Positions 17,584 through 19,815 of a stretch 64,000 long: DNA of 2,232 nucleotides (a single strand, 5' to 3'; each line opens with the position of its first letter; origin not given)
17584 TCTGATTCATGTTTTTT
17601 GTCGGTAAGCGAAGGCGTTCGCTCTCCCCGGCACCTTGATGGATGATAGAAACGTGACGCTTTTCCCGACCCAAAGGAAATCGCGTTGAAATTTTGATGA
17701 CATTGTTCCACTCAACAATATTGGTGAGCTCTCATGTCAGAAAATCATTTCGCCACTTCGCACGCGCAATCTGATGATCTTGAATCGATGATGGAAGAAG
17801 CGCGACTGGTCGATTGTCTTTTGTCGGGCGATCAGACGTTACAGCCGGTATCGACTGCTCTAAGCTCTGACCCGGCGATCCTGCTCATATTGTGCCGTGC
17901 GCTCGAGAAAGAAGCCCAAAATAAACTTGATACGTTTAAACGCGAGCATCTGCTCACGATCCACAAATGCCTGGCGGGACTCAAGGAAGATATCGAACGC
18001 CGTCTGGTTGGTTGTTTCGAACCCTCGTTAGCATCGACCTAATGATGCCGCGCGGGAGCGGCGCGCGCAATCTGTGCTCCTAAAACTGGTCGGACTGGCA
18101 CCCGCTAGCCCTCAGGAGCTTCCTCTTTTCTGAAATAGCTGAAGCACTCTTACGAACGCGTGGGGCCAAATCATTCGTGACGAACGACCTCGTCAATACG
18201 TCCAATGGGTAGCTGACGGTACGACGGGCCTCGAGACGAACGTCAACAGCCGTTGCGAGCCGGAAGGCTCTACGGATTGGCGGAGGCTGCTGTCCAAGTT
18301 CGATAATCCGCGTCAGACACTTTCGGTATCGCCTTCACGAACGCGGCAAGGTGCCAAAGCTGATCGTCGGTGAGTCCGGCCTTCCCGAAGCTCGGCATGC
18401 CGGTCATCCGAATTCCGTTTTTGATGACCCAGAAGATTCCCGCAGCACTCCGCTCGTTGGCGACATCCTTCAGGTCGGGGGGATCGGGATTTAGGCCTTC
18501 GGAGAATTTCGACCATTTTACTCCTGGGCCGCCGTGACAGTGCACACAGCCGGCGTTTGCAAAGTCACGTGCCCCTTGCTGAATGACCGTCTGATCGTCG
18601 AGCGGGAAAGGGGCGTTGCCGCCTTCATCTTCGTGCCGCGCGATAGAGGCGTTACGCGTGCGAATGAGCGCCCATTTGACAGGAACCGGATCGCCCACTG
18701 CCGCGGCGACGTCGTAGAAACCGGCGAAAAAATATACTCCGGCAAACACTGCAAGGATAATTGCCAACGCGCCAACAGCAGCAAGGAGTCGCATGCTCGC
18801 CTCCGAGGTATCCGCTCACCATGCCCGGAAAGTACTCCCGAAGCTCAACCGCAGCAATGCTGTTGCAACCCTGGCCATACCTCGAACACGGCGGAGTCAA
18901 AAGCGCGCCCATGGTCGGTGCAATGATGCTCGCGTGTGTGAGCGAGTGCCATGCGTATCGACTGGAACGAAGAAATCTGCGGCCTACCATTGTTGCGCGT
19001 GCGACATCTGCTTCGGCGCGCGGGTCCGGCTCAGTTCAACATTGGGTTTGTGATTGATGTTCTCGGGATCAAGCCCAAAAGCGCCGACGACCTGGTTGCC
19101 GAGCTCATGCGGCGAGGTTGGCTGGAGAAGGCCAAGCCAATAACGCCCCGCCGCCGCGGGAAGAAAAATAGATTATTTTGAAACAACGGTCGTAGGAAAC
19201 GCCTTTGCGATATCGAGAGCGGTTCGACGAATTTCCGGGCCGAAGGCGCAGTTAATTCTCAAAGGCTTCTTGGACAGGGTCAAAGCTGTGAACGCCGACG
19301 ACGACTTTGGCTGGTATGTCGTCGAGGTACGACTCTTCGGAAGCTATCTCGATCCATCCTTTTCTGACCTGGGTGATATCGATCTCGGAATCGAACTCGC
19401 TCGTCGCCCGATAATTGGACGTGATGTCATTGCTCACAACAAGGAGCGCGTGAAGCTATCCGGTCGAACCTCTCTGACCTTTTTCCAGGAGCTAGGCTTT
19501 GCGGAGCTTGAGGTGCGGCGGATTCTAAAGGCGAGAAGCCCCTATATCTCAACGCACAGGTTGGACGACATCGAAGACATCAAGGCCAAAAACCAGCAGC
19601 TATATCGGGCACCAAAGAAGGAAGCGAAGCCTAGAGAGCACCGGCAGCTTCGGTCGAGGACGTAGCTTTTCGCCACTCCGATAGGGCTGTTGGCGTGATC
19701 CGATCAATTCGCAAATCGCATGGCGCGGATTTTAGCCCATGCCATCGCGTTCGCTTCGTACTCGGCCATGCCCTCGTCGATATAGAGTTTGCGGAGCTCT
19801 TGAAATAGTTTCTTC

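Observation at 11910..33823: Five dispersed copies of an unrecognised ~60-aa helical protein, interleaved with SRAP and SnoaL genes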

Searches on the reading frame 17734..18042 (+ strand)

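Call 3: search_protein_families(library=pfam, proteins=[window:17734-18039:+], max_evalue=10)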
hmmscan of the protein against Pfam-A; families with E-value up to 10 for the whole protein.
seq(102 aa): 1 family
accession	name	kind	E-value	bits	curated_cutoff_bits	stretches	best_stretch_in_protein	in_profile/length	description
PF03081.22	Exo70_C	-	0.15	11.5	24.1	1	21-93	17-93/372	Exo70 exocyst complex subunit C-terminal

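Call 4: search_protein_families(library=ncbifam, proteins=[window:17734-18039:+], max_evalue=10)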
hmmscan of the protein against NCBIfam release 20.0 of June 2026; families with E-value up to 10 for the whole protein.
seq(102 aa): 0 families

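Call 87: search_protein_families(library=padloc, proteins=[window:17734-18042:+], max_evalue=0.01)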
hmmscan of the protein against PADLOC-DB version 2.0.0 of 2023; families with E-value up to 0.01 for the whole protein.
window:17734-18042:+ (102 aa): 0 families

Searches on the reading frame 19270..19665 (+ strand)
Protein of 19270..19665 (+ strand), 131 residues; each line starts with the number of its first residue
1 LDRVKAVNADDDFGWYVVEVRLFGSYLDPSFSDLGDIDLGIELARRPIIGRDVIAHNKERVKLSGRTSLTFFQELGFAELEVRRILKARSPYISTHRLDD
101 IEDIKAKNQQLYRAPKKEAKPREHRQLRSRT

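Call 51: search_protein_families(library=pfam, proteins=[window:19270-19665:+], max_evalue=0.01)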
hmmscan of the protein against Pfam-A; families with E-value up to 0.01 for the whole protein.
window:19270-19665:+ (131 aa): 1 family
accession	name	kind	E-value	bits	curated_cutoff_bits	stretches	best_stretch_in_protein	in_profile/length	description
PF01909.29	NTP_transf_2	-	0.0018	19.1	21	1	15-66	12-67/93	Nucleotidyltransferase domain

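Call 87: search_protein_families(library=padloc, proteins=[window:19270-19665:+], max_evalue=0.01)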
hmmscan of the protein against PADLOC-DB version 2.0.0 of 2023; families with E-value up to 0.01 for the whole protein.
window:19270-19665:+ (131 aa): 0 families
